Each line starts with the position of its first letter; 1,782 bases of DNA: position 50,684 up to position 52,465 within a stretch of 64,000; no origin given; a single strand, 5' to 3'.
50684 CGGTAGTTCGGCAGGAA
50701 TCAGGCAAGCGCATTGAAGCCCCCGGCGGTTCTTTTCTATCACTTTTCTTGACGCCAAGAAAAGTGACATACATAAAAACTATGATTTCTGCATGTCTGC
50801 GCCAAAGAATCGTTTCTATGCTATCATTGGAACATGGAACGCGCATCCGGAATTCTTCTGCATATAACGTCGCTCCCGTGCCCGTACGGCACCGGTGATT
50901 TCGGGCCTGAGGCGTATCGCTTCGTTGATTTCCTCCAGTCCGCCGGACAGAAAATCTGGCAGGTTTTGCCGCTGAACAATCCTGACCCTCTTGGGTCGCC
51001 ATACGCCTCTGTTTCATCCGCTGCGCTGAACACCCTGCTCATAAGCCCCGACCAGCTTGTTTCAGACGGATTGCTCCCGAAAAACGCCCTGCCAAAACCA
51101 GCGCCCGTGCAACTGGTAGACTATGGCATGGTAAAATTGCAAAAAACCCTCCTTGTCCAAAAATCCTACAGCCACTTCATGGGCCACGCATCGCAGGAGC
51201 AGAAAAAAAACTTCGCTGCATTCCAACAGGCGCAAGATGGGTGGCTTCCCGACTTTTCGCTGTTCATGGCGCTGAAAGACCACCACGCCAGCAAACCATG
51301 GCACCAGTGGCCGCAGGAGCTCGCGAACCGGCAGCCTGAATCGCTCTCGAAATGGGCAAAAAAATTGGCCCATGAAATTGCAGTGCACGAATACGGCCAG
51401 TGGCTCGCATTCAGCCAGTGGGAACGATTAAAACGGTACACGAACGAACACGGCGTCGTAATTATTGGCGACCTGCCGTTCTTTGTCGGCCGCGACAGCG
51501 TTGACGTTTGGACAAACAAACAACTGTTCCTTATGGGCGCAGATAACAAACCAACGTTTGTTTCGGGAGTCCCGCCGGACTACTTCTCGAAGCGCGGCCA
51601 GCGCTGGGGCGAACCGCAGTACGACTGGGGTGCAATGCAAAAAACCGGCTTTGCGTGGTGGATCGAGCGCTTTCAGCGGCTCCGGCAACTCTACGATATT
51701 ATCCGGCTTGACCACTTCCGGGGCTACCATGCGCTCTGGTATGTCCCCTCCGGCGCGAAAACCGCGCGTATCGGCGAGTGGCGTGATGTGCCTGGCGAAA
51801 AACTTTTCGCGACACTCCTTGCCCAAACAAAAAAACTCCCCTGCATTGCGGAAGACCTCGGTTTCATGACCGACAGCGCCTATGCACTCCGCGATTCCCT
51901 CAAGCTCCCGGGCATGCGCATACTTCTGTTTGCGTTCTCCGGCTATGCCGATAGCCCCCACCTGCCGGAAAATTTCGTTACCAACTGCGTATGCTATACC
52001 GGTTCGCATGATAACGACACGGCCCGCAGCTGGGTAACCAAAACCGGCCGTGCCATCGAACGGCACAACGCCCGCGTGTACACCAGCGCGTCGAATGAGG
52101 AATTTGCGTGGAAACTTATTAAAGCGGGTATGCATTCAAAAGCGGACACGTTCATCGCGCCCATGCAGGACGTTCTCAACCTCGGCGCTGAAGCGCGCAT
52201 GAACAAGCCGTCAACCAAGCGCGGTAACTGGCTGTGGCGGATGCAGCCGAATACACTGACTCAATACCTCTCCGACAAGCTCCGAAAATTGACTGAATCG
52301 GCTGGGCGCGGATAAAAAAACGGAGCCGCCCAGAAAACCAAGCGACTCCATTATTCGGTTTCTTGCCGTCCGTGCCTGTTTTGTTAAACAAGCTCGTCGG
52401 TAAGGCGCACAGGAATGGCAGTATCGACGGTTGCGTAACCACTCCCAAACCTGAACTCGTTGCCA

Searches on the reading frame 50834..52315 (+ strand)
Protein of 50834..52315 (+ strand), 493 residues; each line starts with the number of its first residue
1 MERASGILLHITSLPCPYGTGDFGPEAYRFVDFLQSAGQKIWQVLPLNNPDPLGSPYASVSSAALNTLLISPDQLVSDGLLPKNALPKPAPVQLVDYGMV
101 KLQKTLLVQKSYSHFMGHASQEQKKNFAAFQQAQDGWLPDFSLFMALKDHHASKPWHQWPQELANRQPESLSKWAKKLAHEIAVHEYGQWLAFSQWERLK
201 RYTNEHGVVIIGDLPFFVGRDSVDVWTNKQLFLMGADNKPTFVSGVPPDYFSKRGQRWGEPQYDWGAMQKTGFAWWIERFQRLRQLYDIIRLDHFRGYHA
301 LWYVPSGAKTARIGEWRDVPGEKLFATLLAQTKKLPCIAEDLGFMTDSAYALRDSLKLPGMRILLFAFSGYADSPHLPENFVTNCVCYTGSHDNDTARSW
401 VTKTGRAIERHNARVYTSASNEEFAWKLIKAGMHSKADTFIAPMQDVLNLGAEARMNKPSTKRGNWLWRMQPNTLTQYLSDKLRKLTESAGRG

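Call 84: search_protein_families(library=pfam, proteins=[window:50834-52315:+], max_evalue=0.0001)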
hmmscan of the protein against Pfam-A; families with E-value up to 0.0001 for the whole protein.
window:50834-52315:+ (493 aa): 1 family
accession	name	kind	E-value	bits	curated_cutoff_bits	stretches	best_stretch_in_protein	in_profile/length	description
PF02446.23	Glyco_hydro_77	-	1.9e-164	548.4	25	1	9-475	1-464/465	4-alpha-glucanotransferase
